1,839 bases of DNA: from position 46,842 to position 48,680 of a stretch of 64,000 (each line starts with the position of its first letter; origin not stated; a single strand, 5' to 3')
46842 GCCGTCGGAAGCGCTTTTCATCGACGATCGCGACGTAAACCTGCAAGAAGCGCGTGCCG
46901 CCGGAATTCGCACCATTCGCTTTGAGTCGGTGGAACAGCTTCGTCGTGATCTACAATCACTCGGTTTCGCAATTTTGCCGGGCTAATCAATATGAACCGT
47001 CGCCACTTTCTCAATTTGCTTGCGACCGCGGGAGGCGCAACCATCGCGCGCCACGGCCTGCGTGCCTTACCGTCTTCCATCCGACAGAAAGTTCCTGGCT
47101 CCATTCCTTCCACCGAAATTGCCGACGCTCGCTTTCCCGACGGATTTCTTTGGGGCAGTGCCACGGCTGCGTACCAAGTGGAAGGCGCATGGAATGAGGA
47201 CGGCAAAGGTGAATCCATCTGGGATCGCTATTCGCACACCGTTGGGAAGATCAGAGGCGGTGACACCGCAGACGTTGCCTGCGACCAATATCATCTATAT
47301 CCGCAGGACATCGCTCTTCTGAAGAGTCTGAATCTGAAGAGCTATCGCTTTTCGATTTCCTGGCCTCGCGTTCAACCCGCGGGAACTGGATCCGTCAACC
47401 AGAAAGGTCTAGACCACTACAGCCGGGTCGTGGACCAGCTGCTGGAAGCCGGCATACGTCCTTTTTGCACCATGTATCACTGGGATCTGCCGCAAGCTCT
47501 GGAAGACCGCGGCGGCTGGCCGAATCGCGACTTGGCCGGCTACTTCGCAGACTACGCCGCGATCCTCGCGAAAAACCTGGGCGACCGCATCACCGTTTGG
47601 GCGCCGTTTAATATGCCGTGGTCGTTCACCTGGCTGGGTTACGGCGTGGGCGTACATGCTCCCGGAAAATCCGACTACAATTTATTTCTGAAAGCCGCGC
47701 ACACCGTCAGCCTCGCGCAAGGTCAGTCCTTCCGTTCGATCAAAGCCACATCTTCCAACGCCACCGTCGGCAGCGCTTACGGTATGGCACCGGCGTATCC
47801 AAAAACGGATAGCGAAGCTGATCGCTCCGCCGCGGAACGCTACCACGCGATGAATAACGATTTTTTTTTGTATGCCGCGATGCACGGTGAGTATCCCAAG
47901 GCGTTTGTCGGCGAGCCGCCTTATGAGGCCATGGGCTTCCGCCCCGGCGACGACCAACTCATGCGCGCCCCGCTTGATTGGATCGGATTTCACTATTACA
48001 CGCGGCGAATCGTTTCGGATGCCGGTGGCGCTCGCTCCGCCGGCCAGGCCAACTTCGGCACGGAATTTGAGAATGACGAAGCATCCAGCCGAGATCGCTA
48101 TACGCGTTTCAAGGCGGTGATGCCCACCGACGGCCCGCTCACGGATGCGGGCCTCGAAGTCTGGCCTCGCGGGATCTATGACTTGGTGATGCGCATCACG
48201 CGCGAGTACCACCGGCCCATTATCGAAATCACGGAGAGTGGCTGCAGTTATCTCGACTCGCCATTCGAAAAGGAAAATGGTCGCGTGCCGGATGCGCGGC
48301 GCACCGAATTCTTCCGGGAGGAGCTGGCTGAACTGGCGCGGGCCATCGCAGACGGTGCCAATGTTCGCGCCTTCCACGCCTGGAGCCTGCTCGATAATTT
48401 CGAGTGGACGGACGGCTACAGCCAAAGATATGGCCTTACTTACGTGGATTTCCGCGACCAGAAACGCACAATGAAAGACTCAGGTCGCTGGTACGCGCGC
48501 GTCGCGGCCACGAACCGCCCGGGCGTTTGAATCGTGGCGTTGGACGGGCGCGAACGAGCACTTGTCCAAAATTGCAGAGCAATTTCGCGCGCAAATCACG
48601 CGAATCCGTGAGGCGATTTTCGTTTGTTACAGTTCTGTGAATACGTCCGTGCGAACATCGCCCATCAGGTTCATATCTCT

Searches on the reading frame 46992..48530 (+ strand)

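Call 45: search_protein_families(library=pfam, proteins=[window:46992-48530:+], max_evalue=0.00001)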
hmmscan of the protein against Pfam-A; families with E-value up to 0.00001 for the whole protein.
window:46992-48530:+ (512 aa): 1 family
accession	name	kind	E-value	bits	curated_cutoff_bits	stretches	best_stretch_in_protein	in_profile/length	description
PF00232.24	Glyco_hydro_1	-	3.5e-149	497.5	22.6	1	46-509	3-452/453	Glycosyl hydrolase family 1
